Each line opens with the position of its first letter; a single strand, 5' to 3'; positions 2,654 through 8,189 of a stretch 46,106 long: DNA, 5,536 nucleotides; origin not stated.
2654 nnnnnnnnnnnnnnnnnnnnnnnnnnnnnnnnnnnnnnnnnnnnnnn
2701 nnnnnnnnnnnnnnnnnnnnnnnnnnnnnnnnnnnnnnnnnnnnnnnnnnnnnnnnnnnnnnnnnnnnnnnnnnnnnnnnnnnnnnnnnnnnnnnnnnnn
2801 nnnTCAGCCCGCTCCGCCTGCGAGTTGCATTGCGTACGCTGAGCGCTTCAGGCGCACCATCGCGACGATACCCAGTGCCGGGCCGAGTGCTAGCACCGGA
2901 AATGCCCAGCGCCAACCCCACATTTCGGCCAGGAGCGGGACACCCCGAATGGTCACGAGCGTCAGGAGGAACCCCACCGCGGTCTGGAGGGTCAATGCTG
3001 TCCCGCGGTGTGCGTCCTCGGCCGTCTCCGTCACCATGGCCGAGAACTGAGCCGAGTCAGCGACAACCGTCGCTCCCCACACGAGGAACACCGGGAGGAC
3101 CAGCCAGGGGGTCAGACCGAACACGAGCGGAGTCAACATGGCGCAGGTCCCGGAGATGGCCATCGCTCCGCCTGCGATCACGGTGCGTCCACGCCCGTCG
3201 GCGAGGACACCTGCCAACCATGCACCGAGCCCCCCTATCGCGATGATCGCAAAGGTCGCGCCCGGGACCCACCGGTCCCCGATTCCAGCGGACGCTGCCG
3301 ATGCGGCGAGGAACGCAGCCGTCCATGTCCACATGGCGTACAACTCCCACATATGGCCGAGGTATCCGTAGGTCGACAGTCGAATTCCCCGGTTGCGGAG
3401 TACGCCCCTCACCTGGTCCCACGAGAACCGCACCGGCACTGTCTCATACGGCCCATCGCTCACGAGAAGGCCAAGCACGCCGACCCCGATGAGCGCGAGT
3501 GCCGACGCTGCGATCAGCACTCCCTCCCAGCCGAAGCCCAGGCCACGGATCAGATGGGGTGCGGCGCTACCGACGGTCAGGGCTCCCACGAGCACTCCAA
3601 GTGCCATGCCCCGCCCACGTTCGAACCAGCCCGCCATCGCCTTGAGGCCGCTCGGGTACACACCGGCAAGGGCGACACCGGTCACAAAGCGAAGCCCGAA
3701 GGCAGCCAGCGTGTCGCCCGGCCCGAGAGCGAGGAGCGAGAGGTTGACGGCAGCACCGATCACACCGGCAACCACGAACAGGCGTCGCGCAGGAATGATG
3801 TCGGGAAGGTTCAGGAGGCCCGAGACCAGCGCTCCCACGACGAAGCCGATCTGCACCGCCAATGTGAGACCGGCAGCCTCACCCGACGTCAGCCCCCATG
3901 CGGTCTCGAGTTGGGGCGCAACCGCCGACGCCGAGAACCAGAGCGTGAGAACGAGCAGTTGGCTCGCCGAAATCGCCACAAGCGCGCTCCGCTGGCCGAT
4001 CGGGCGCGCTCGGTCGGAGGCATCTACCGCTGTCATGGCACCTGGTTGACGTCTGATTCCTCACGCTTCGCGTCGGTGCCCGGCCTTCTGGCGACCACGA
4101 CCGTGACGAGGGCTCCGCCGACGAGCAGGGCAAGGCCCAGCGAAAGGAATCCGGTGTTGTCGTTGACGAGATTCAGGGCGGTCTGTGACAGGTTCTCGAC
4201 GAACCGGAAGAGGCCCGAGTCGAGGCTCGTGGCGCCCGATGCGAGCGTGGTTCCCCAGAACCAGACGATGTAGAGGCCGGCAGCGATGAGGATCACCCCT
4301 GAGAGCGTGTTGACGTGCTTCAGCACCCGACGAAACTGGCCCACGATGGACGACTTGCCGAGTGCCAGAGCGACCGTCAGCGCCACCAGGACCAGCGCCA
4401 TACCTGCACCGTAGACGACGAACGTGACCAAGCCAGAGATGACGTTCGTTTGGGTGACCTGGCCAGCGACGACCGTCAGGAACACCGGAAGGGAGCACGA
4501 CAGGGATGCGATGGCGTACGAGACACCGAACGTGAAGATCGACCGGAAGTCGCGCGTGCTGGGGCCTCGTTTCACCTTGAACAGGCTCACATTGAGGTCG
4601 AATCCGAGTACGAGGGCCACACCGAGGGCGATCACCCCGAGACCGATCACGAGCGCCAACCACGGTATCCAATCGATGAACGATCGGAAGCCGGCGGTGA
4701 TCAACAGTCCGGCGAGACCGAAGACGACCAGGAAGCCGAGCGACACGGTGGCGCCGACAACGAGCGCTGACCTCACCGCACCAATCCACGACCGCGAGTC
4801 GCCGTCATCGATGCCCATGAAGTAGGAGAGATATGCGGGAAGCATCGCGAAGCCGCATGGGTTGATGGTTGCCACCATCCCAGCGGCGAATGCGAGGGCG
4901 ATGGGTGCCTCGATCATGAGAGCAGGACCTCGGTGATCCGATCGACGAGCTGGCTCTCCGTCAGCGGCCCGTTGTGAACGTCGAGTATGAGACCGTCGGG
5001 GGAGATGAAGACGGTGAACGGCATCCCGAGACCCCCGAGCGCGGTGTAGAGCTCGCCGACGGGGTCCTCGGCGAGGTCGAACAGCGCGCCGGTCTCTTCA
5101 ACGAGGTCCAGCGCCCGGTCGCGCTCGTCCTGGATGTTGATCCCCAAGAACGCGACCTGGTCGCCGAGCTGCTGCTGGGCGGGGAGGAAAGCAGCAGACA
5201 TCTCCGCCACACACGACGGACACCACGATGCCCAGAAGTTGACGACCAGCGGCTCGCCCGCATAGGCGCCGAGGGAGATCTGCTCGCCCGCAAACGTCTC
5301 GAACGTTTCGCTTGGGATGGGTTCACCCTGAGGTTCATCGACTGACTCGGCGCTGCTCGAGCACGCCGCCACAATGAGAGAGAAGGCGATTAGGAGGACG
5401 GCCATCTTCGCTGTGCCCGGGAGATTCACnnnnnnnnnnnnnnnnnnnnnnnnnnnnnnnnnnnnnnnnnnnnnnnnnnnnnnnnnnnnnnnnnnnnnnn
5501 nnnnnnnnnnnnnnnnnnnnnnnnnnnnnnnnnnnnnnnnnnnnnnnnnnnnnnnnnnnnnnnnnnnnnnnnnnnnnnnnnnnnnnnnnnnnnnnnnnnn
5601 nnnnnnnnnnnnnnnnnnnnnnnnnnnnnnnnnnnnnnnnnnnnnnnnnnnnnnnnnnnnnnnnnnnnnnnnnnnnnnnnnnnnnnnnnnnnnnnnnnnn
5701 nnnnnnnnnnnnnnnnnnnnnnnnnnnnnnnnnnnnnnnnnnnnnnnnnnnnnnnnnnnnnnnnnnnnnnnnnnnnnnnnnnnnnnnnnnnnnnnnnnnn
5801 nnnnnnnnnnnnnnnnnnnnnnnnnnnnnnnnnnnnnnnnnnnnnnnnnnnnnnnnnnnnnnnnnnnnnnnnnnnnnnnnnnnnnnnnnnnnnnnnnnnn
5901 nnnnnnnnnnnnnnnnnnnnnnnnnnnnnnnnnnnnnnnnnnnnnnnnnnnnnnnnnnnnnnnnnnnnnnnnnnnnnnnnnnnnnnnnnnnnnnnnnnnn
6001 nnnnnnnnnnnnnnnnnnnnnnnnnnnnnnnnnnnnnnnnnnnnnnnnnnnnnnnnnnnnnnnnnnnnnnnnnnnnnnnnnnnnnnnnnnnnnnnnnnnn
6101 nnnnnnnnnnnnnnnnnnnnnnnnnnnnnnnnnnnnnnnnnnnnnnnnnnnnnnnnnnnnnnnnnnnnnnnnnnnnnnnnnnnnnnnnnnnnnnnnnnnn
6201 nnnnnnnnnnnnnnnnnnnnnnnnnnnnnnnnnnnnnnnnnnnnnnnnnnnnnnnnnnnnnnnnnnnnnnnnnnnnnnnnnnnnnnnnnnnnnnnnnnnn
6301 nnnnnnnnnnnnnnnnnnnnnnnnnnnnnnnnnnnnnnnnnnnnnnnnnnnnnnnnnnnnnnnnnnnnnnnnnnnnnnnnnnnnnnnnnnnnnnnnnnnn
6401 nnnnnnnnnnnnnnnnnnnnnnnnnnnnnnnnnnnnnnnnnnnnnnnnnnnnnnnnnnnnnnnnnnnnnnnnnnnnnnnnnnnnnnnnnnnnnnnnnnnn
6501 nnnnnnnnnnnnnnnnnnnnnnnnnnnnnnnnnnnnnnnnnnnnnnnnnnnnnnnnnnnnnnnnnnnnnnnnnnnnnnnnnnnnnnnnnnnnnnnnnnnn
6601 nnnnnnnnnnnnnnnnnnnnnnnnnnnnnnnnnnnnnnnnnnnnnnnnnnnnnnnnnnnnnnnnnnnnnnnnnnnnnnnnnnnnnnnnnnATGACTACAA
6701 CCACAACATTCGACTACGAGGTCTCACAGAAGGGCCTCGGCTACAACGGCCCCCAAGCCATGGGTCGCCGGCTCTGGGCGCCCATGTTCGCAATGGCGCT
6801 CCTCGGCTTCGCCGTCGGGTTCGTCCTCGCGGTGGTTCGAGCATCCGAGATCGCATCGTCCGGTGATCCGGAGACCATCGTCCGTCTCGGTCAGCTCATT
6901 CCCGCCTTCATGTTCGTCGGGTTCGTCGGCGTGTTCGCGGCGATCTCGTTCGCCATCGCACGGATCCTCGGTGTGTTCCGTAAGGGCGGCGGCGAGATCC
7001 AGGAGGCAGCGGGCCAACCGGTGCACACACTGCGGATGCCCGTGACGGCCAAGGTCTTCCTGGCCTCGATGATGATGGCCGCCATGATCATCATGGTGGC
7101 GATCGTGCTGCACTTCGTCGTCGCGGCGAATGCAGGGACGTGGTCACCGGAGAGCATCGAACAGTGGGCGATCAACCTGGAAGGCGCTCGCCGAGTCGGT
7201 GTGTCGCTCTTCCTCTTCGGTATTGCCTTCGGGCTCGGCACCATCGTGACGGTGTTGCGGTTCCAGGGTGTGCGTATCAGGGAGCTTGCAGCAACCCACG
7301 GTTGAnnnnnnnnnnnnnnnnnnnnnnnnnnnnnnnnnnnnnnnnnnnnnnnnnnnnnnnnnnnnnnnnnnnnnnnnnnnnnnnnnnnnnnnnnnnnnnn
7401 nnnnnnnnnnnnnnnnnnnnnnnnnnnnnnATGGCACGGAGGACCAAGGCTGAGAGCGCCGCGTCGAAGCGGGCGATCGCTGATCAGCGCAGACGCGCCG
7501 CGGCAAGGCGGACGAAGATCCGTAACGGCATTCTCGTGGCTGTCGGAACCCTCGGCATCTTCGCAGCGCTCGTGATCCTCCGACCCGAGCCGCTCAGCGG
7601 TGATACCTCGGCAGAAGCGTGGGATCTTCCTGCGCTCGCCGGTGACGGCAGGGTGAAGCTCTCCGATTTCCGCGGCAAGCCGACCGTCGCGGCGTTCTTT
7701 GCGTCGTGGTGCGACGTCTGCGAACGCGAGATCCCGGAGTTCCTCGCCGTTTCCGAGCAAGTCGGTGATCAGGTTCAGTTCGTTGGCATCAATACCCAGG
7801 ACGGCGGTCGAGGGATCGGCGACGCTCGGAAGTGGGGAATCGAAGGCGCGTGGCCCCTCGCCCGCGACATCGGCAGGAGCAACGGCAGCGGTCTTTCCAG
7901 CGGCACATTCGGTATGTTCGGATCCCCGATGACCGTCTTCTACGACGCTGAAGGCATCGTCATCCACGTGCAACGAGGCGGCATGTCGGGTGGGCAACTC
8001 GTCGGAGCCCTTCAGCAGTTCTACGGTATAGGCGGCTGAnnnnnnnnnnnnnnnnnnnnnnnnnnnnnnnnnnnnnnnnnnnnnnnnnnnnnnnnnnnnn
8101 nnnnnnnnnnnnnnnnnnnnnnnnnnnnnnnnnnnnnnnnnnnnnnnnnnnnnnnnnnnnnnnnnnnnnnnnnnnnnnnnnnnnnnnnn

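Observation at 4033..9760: Uncharacterised envelope module: tandem Cys-free Met-rich membrane paralogs among TlpA, CcdA and a CPLC lipoprotein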

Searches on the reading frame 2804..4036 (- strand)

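Call 3: search_protein_families(library=pfam, proteins=[window:2804-4036:-], max_evalue=0.1)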
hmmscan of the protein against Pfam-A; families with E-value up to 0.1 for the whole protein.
window:2804-4036:- (410 aa): 1 family
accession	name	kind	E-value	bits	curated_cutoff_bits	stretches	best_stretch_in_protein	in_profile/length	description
PF07690.21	MFS_1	-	2e-18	66.9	33.4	2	24-357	3-341/347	Major Facilitator Superfamily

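Call 4: search_protein_families(library=ncbifam, proteins=[window:2804-4036:-], max_evalue=0.1)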
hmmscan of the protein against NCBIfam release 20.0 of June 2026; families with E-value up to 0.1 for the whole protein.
window:2804-4036:- (410 aa): 0 families

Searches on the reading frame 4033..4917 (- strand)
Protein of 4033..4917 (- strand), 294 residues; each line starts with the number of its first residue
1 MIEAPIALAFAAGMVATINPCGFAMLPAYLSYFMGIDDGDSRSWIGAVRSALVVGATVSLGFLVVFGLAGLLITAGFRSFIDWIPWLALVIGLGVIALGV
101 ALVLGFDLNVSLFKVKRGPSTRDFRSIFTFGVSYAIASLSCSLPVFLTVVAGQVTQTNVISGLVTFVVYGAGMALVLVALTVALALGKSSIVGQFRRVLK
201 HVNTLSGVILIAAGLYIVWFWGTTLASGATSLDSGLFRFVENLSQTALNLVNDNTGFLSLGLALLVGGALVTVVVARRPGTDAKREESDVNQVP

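Call 3: search_protein_families(library=pfam, proteins=[window:4033-4917:-], max_evalue=0.1)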
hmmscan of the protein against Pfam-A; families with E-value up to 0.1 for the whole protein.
window:4033-4917:- (294 aa): 1 family
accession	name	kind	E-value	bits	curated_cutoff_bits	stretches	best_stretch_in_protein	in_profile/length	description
PF02683.22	DsbD_TM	-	5.9e-06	26.2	27.1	1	7-218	6-215/219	Cytochrome C biogenesis protein transmembrane domain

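Call 4: search_protein_families(library=ncbifam, proteins=[window:4033-4917:-], max_evalue=0.1)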
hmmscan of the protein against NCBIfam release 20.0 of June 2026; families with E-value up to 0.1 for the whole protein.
window:4033-4917:- (294 aa): 0 families

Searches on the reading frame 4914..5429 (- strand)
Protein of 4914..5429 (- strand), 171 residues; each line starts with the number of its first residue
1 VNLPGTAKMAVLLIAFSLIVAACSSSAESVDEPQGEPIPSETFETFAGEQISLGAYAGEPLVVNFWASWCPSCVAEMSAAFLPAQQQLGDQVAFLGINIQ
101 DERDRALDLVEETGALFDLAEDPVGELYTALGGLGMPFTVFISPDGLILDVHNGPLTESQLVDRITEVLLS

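Call 3: search_protein_families(library=pfam, proteins=[window:4914-5429:-], max_evalue=0.1)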
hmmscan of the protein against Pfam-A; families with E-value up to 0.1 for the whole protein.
window:4914-5429:- (171 aa): 8 families
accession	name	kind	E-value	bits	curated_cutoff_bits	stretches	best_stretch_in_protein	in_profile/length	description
PF08534.16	Redoxin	-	1.6e-14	54.4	26.6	1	34-159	2-142/148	Redoxin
PF00578.27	AhpC-TSA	-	2.6e-13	50.4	26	1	35-148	2-121/124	AhpC/TSA family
PF00085.26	Thioredoxin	-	3.4e-06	27.4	23.5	1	59-107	19-66/103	Thioredoxin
PF13098.12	Thioredoxin_2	-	0.0012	19.6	27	1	58-161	5-100/104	Thioredoxin-like domain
PF13905.12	Thioredoxin_8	-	0.0098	16.7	27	1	58-146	1-92/94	Thioredoxin-like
PF13899.12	Thioredoxin_7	-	0.017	15.7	27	1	57-107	16-67/83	Thioredoxin-like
PF00837.23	T4_deiodinase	-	0.066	12.9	27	1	56-100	100-143/237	Iodothyronine deiodinase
PF17480.7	AlphaC_N2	-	0.081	13.4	25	0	140-168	25-53/71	AlphaC N-terminal domain 2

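Call 4: search_protein_families(library=ncbifam, proteins=[window:4914-5429:-], max_evalue=0.1)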
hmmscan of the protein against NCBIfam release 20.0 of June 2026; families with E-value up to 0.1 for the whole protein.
window:4914-5429:- (171 aa): 11 families
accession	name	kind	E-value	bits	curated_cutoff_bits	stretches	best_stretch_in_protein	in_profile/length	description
TIGR00385.1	dsbE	subfamily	2e-17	63.3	123.15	1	55-165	60-167/173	DsbE family thiol:disulfide interchange protein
NF002854.0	PRK03147.1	subfamily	4.6e-14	52.7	170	1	11-165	16-169/176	thiol-disulfide oxidoreductase ResA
NF047696.1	ThlDiSintTplARhiz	equivalog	2.6e-13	50.2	230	1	35-155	74-200/219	thiol:disulfide interchange protein TlpA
NF011941.0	PRK15412.1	equivalog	2.9e-12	46.5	359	1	57-158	67-165/185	thiol:disulfide interchange protein DsbE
NF041202.1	StoA_CxxC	exception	4.5e-12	46.1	210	1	12-162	13-158/163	endospore biogenesis thiol-disulfide oxidoreductase StoA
TIGR01068.1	thioredoxin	equivalog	5.3e-06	26.5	96.8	1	59-106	15-61/101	thioredoxin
NF008229.0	PRK10996.1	equivalog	2.6e-05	24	125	1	58-104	52-97/141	thioredoxin TrxC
NF010625.0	PRK14018.1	equivalog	5.1e-05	22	522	1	20-80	19-78/521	bifunctional peptide-methionine (S)-S-oxide reductase MsrA/peptide-methionine (R)-S-oxide reductase MsrB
NF047697.1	ThioredTrxAClost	equivalog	0.003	17.7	140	1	59-106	18-64/105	thioredoxin TrxA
NF041054.1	WAxxUGC_long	equivalog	0.009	15.3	300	1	38-149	84-195/354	ResA-like WAxxUGC motif-containing protein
NF041601.1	PA5502_lipo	equivalog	0.079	12.5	285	0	10-36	8-34/237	PA5502 family lipoprotein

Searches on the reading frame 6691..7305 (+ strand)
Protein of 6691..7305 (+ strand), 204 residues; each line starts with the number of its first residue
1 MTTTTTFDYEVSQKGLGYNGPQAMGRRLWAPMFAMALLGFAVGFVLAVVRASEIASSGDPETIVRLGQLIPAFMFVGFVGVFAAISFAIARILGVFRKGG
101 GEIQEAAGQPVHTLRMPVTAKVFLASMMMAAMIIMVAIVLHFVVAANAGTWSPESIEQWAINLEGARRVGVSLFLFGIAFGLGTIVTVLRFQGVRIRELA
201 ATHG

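Call 3: search_protein_families(library=pfam, proteins=[window:6691-7305:+], max_evalue=0.1)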
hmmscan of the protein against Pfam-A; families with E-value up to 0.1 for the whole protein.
window:6691-7305:+ (204 aa): 0 families

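Call 4: search_protein_families(library=ncbifam, proteins=[window:6691-7305:+], max_evalue=0.1)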
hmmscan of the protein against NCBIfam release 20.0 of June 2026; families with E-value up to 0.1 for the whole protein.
window:6691-7305:+ (204 aa): 1 family
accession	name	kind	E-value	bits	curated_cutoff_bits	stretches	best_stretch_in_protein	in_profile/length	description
NF009776.0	PRK13275.1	equivalog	0.091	12.1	64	1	27-49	35-57/70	tetrahydromethanopterin S-methyltransferase subunit F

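Call 9: find_homologous_proteins(query=window:6691-7305:+)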
Query window:6691-7305:+ (204 aa): 999 proteins with E <= 0.001 among 3611 candidates; the best 120 are listed.
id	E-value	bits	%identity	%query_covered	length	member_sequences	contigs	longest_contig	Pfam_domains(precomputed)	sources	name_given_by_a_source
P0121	4.6e-123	426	100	100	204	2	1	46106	-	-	-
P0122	3.6e-82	293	68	97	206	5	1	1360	-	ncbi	-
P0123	9.8e-82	291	67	99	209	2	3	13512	-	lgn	-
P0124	1.8e-80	287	66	97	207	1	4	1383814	-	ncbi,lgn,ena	-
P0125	6.9e-80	285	65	97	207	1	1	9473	-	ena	-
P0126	2.1e-79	284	69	98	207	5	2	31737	-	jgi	-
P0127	8.7e-79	282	68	99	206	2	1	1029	-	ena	-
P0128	1.7e-78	281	66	98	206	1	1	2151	-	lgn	-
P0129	1.7e-78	281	67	98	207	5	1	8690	-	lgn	-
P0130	1.8e-78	281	67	98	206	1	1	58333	-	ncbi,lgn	-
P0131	3.8e-78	280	65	98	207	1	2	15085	-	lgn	-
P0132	6.3e-78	279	68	98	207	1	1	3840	-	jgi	-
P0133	7.9e-78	279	65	98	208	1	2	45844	-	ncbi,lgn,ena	ncbi:MAG: hypothetical protein ACFCU2_03600 [Acidimicrobiia bacterium]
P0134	1.0e-77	278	66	96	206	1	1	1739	-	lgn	-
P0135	1.1e-77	278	64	99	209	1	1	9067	-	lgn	-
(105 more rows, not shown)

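Call 25: search_protein_representatives(alignment_id=A2)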
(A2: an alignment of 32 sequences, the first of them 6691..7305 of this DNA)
Query: 32 sequences, 205 profile positions. Proteins with E-value up to 0.001 (for the whole library): 270; up to 1e-10: 169; up to 1e-30: 42. The best 150 are listed.
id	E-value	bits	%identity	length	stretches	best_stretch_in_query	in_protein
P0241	1.7e-73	262.7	-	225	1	7-203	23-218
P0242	6.1e-71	254.3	-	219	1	2-203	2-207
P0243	1.2e-69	250.1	-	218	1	6-204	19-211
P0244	1.1e-64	233.8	-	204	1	2-202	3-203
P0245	7.5e-64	231.2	-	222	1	4-204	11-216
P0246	1.0e-57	211.1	-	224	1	4-204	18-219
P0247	1.9e-56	207.0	-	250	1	1-154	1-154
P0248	3.9e-53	196.1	-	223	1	7-203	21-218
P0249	3.8e-52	192.9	-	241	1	4-152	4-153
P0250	4.0e-49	183.1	-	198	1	10-202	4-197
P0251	1.4e-48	181.3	-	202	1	6-202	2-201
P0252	1.2e-46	174.9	-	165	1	1-164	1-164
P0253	2.2e-46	174.1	-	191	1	33-186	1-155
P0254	2.6e-45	170.6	-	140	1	73-203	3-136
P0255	1.9e-43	164.5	-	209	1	13-204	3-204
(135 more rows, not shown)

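Call 41: predict_structure(alignment_id=A2)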
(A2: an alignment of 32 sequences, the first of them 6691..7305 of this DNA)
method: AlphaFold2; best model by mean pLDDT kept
length: 204 residues; sequences in the alignment: 32
mean_pLDDT: 93.4   pTM: 0.83
mean pLDDT of the five models: 93.4, 91.7, 89.1, 87.9, 87.7
residues with pLDDT >= 90: 183; 70-90: 16; 50-70: 3; < 50: 2
segments of 3 or more residues with pLDDT < 50: none
pLDDT, mean of each block of 10 residues (from residue 1): 74 92 96 98 98 97 97 97 95 93 92 92 94 97 97 97 96 93 92 89 77
secondary structure, 60 per line:
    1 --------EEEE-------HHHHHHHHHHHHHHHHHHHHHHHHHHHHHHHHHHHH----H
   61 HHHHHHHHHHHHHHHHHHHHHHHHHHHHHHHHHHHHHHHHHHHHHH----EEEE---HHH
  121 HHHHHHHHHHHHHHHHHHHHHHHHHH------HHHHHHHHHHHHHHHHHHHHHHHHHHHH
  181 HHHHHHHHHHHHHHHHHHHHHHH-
elements in order: E9-12 H20-55 H60-106 E111-114 H118-146 H153-203

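Call 45: fold_search(model_id=the predicted structure, library=pdb)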
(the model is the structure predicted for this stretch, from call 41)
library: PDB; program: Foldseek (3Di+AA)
matches with E <= 10: 704; with E <= 0.001: 0
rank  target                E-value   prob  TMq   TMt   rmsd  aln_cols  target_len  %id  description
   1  7uw9_i                2.0e-02  1.00  0.38  0.47   8.6       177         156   16  Citrus V-ATPase State 1, H in contact with subunit a (released 2022-07-06)
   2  7uw9_h                5.1e-02  0.90  0.30  0.36   8.5       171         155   15  Citrus V-ATPase State 1, H in contact with subunit a (released 2022-07-06)
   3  6c6l_H                5.4e-02  0.97  0.35  0.42   8.4       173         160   16  Yeast Vacuolar ATPase Vo in lipid nanodisc (released 2018-03-21)
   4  4nqi_C                6.6e-02  0.82  0.31  0.29  32.9       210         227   10  Structure of the N-terminal I-BAR domain (1-259) of D.Discoideum IBARa (released 2014-02-05)
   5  8a1g_A                6.9e-02  0.95  0.33  0.31  33.0       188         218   11  Structure of the SNX1-SNX5 complex (released 2023-06-14)
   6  2bl2_A                6.9e-02  0.80  0.27  0.32  11.2       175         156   15  The membrane rotor of the V-type ATPase from Enterococcus hirae (released 2005-04-05)
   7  4nqi_D                8.9e-02  0.80  0.29  0.26  33.6       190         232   10  Structure of the N-terminal I-BAR domain (1-259) of D.Discoideum IBARa (released 2014-02-05)
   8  1i4d_B                9.4e-02  0.72  0.28  0.30  28.7       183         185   10  CRYSTAL STRUCTURE ANALYSIS OF RAC1-GDP COMPLEXED WITH ARFAPTIN (P21) (released 2001-05-16)
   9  8qb9_A                9.8e-02  0.54  0.26  0.23  31.4       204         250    9  Helical reconstruction of yeast eisosome protein Pil1 bound to membrane composed of lipid mixture -PIP2/+sterol (DOPC, (released 2024-07-24)
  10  8afz_A                1.0e-01  0.57  0.25  0.15  32.9       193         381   11  Architecture of the ESCPE-1 membrane coat (released 2023-06-21)
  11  7aam_A                1.1e-01  0.60  0.26  0.20  39.4       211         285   11  Crystal structure of the F-BAR domain of PSTIPIP1 bound to the CTH domain of the phosphatase LYP (released 2022-02-23)
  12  1x04                  1.1e-01  0.41  0.21  0.22  29.9       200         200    9  Crystal structure of endophilin BAR domain (mutant) (released 2006-05-02)
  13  8ceg_A                1.2e-01  0.28  0.21  0.22  31.7       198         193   11  BAR domain protein FAM92A1 essential for mitochondrial membrane remodeling (released 2024-02-21)
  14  9brq_b                1.4e-01  0.84  0.34  0.35   7.8       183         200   14  Intact V-ATPase State 3 and synaptophysin complex in mouse brain isolated synaptic vesicles (released 2024-06-19)
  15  2v0o_B                1.4e-01  0.69  0.31  0.24  35.7       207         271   13  FCHO2 F-BAR domain (released 2007-06-26)
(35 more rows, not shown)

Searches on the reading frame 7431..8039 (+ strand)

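Call 3: search_protein_families(library=pfam, proteins=[window:7431-8039:+], max_evalue=0.1)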
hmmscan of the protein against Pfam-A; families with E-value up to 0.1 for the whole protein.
window:7431-8039:+ (202 aa): 5 families
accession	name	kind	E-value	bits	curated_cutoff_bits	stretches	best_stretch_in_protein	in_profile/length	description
PF08534.16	Redoxin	-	7.8e-10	39.2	26.6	1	72-186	18-137/148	Redoxin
PF00578.27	AhpC-TSA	-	1.4e-09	38.4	26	1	63-124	7-69/124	AhpC/TSA family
PF00085.26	Thioredoxin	-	0.00029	21.2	23.5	1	83-123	19-59/103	Thioredoxin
PF13098.12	Thioredoxin_2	-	0.00081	20.1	27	1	82-191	5-101/104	Thioredoxin-like domain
PF13905.12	Thioredoxin_8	-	0.051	14.4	27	1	82-122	1-43/94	Thioredoxin-like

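Call 4: search_protein_families(library=ncbifam, proteins=[window:7431-8039:+], max_evalue=0.1)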
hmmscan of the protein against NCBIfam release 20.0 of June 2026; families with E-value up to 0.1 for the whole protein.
window:7431-8039:+ (202 aa): 11 families
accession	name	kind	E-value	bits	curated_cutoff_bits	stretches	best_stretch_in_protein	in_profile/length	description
NF002854.0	PRK03147.1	subfamily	1.2e-08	35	170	1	34-195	17-170/176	thiol-disulfide oxidoreductase ResA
NF041202.1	StoA_CxxC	exception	9.5e-07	28.8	210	1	49-122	21-92/163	endospore biogenesis thiol-disulfide oxidoreductase StoA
NF047696.1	ThlDiSintTplARhiz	equivalog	1.6e-06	28.1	230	1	71-122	85-138/219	thiol:disulfide interchange protein TlpA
TIGR00385.1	dsbE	subfamily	4.5e-06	26.4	123.15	1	81-184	62-157/173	DsbE family thiol:disulfide interchange protein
NF011941.0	PRK15412.1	equivalog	5.3e-06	26.1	359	1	81-183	67-161/185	thiol:disulfide interchange protein DsbE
TIGR01068.1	thioredoxin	equivalog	2.1e-05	24.6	96.8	1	83-124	15-56/101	thioredoxin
NF008229.0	PRK10996.1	equivalog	9.7e-05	22.1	125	1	83-123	53-93/141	thioredoxin TrxC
NF041054.1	WAxxUGC_long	equivalog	0.00012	21.5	300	1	59-179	80-196/354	ResA-like WAxxUGC motif-containing protein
NF047697.1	ThioredTrxAClost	equivalog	0.00086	19.5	140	1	84-125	19-60/105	thioredoxin TrxA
TIGR01126.1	pdi_dom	equivalog_domain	0.015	15.6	107.2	1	83-127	15-59/105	protein disulfide-isomerase domain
NF010625.0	PRK14018.1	equivalog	0.052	12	522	1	52-104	24-78/521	bifunctional peptide-methionine (S)-S-oxide reductase MsrA/peptide-methionine (R)-S-oxide reductase MsrB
